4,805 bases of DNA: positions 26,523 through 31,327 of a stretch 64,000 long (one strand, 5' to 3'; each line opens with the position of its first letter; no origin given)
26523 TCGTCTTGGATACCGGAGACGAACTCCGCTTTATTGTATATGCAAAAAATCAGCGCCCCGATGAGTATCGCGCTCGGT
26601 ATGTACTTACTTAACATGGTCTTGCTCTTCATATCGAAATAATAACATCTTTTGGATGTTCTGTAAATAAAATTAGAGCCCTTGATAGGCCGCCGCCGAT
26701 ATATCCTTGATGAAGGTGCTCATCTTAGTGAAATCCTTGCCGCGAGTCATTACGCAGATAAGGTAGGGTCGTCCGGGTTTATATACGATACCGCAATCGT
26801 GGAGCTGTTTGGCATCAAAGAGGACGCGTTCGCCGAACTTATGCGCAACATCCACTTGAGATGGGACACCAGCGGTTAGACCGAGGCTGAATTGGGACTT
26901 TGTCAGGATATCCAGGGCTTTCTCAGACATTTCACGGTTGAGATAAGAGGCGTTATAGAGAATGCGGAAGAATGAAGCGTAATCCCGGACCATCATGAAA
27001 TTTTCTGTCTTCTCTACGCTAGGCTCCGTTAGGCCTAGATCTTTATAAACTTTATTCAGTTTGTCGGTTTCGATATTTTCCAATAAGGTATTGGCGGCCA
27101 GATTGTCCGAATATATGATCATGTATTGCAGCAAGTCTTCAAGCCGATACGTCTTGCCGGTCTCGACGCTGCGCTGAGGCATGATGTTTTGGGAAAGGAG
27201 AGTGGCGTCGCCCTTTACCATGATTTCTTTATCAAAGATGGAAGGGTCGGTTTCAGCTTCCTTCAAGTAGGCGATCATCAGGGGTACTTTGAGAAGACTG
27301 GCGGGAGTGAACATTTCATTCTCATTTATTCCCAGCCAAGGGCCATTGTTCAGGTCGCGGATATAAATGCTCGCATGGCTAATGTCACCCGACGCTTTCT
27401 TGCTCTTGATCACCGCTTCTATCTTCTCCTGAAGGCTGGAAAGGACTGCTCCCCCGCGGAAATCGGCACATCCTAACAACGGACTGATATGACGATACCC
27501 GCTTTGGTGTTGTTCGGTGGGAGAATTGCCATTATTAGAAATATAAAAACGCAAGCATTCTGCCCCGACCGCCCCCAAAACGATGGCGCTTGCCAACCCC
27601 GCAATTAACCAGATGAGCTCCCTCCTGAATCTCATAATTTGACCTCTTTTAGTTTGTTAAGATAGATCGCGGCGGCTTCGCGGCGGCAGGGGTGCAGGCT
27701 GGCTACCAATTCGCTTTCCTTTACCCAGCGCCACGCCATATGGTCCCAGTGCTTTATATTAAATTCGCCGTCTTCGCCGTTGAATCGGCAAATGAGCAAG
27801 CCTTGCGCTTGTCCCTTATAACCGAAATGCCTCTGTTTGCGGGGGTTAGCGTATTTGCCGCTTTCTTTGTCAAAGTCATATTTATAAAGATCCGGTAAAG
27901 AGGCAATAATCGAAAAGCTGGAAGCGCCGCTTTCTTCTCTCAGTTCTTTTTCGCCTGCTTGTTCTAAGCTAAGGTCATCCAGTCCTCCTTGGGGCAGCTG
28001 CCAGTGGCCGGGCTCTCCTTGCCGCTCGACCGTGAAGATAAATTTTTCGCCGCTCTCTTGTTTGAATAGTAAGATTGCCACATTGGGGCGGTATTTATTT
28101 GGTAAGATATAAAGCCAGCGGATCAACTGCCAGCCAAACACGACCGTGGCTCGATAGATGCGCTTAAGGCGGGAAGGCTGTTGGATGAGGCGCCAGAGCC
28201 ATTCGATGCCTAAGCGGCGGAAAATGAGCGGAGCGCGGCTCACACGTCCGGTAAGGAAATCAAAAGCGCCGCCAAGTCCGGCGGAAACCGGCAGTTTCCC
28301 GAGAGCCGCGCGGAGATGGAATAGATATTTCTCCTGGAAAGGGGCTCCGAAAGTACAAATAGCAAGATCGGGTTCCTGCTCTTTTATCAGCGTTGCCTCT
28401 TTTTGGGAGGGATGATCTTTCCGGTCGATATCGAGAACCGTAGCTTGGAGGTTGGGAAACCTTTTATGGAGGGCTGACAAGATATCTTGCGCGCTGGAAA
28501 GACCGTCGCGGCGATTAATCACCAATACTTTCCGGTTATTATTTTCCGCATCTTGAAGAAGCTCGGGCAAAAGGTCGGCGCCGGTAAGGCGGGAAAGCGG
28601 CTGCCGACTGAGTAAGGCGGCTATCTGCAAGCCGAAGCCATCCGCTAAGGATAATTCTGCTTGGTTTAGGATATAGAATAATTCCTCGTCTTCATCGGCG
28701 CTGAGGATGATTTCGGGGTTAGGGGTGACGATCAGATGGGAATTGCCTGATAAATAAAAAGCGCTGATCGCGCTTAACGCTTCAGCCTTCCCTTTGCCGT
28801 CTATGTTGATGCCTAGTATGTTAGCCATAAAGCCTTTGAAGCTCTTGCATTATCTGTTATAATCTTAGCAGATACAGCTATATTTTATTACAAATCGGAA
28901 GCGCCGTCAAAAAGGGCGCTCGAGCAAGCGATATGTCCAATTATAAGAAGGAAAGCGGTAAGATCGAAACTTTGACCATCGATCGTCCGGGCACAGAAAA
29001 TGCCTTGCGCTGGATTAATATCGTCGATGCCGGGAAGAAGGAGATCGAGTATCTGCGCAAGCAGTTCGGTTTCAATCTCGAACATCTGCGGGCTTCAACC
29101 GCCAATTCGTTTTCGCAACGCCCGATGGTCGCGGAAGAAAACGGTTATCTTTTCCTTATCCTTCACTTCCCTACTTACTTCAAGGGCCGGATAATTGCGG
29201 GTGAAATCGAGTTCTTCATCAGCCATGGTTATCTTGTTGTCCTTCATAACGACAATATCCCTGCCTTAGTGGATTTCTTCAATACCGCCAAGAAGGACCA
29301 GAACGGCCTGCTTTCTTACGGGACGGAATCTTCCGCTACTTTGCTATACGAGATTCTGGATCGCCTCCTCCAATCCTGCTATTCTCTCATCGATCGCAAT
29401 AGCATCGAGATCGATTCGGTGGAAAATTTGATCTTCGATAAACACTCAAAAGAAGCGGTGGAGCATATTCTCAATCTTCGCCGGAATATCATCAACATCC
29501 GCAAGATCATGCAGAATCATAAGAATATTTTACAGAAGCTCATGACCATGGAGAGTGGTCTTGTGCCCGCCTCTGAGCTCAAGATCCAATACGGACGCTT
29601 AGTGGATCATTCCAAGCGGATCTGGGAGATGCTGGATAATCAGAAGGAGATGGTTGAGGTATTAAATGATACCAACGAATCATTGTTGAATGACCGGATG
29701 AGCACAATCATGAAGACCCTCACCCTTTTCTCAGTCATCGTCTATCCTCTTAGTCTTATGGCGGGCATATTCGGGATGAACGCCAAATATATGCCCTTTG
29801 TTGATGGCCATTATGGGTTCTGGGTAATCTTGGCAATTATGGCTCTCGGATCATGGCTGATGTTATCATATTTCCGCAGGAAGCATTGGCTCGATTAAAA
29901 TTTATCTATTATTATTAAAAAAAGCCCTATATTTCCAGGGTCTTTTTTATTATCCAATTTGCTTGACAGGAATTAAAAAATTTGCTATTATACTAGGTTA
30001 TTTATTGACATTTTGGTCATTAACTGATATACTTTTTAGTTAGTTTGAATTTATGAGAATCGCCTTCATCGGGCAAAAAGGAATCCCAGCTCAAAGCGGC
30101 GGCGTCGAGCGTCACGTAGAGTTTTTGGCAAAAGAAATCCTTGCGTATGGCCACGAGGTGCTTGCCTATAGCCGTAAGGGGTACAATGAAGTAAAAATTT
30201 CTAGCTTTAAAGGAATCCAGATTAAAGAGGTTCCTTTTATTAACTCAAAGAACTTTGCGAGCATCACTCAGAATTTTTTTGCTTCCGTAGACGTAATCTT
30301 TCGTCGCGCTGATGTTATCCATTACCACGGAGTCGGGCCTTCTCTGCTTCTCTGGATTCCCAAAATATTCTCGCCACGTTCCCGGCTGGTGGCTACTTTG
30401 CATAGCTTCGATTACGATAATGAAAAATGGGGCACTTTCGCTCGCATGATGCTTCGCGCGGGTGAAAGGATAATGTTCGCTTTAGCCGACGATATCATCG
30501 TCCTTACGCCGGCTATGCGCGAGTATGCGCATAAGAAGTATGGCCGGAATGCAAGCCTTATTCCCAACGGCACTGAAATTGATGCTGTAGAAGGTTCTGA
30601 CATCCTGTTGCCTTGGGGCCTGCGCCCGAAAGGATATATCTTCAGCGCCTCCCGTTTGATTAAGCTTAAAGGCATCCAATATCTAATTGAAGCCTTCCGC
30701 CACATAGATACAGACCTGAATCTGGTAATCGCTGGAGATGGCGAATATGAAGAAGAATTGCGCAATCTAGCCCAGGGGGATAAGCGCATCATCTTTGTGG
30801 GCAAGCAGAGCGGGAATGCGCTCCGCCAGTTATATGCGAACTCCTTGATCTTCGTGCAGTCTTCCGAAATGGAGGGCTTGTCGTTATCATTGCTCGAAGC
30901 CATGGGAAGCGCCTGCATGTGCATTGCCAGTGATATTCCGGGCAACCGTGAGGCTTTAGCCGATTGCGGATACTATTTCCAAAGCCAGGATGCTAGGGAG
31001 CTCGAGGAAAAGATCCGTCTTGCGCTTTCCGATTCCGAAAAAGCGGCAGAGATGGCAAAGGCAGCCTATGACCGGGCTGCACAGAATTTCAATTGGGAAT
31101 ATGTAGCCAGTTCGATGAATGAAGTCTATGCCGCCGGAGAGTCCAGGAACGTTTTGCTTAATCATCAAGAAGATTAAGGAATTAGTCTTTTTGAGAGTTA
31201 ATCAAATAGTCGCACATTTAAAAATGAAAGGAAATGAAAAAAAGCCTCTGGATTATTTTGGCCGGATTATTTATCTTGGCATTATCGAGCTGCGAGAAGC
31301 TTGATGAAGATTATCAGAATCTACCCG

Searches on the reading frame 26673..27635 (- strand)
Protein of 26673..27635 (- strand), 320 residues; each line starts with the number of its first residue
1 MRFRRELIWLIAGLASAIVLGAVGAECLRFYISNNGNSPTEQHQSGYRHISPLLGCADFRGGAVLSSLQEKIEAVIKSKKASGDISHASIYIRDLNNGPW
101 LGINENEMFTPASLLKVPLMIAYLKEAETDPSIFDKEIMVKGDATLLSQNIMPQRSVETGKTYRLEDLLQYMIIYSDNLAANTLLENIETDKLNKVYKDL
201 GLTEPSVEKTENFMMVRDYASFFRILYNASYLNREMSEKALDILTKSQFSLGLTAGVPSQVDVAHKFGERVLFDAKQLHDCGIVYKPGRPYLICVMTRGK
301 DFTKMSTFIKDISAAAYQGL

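Call 8: search_protein_families(library=pfam, proteins=[window:26673-27635:-], max_evalue=0.001)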
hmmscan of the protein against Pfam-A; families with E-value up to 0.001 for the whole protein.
window:26673-27635:- (320 aa): 3 families
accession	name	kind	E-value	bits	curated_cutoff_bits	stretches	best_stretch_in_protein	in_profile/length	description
PF13354.11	Beta-lactamase2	-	5e-46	157.2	22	1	89-297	1-214/214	Beta-lactamase enzyme family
PF07090.17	GATase1_like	-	0.00015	21.9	27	1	149-238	45-135/247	Putative glutamine amidotransferase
PF00768.25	Peptidase_S11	-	0.00066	19.7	27.6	1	84-190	9-117/239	D-alanyl-D-alanine carboxypeptidase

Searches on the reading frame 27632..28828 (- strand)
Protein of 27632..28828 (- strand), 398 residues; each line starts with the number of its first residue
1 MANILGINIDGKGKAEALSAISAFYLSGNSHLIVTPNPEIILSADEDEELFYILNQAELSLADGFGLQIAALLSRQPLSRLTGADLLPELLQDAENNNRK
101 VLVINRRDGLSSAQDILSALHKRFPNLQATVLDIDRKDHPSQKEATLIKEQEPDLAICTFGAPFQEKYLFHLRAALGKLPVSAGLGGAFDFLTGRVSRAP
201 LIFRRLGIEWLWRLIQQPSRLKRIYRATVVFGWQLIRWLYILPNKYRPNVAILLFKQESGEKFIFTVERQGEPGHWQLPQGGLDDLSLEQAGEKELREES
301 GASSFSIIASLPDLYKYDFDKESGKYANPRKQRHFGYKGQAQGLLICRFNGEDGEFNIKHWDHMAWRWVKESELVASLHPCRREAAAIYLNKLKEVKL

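Call 8: search_protein_families(library=pfam, proteins=[window:27632-28828:-], max_evalue=0.001)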
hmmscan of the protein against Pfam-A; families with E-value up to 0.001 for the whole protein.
window:27632-28828:- (398 aa): 2 families
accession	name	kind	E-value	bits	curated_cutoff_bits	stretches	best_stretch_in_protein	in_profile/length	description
PF03808.19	Glyco_tran_WecG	-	6.2e-35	120.9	27.4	1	57-225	1-168/168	Glycosyl transferase WecG/TagA/CpsF family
PF00293.34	NUDIX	-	4.3e-10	40.2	21.1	1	245-380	1-125/134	NUDIX domain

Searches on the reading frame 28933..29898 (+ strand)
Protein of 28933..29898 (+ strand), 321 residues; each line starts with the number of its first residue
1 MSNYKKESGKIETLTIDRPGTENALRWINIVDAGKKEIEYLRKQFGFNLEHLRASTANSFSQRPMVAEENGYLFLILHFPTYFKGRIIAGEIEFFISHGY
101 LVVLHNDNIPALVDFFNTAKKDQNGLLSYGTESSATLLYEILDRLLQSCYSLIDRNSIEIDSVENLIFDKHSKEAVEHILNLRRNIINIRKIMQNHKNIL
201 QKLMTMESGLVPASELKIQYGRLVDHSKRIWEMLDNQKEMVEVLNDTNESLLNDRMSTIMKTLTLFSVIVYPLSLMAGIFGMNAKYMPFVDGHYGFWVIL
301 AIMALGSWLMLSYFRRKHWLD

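Call 8: search_protein_families(library=pfam, proteins=[window:28933-29898:+], max_evalue=0.001)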
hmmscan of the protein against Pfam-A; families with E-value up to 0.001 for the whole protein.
window:28933-29898:+ (321 aa): 2 families
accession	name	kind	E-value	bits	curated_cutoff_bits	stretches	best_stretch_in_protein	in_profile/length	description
PF01544.23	CorA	-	1.5e-53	182.5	27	1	23-316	2-292/292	CorA-like Mg2+ transporter protein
PF20990.2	DUF2207_C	-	0.00019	21.7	33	1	151-312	37-186/247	Predicted membrane protein (DUF2207) C-terminal domain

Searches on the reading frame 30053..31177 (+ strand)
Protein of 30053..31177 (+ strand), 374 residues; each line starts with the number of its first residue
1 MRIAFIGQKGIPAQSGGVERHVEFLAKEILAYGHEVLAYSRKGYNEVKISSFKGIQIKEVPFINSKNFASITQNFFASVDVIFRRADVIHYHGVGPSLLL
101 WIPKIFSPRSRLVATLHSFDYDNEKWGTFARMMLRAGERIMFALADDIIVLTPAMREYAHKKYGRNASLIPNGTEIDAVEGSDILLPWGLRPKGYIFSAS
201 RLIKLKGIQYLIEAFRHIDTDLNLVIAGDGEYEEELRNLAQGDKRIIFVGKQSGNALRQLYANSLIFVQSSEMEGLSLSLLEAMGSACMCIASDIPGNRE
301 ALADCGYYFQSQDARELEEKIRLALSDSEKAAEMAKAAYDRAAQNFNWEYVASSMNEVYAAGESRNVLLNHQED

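Call 8: search_protein_families(library=pfam, proteins=[window:30053-31177:+], max_evalue=0.001)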
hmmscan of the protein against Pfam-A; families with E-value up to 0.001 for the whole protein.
window:30053-31177:+ (374 aa): 6 families
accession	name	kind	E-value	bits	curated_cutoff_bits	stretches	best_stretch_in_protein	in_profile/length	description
PF00534.26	Glycos_transf_1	-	1.5e-32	112.9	26.4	1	194-340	16-171/172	Glycosyl transferases group 1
PF13692.12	Glyco_trans_1_4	-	3.5e-25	89.4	27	1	196-327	4-142/142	Glycosyl transferases group 1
PF13439.12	Glyco_transf_4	-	2.9e-20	73.4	28.5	1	16-177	2-169/170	Glycosyltransferase Family 4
PF13524.12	Glyco_trans_1_2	-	1.8e-11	44.6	25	1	211-354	5-141/144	Glycosyl transferase-like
PF13579.12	Glyco_trans_4_4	-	2.7e-11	44.5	29.7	1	16-173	1-158/158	Glycosyl transferase 4-like domain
PF09314.17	DUF1972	-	3.4e-06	27.2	25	0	96-174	106-185/186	Domain of unknown function (DUF1972)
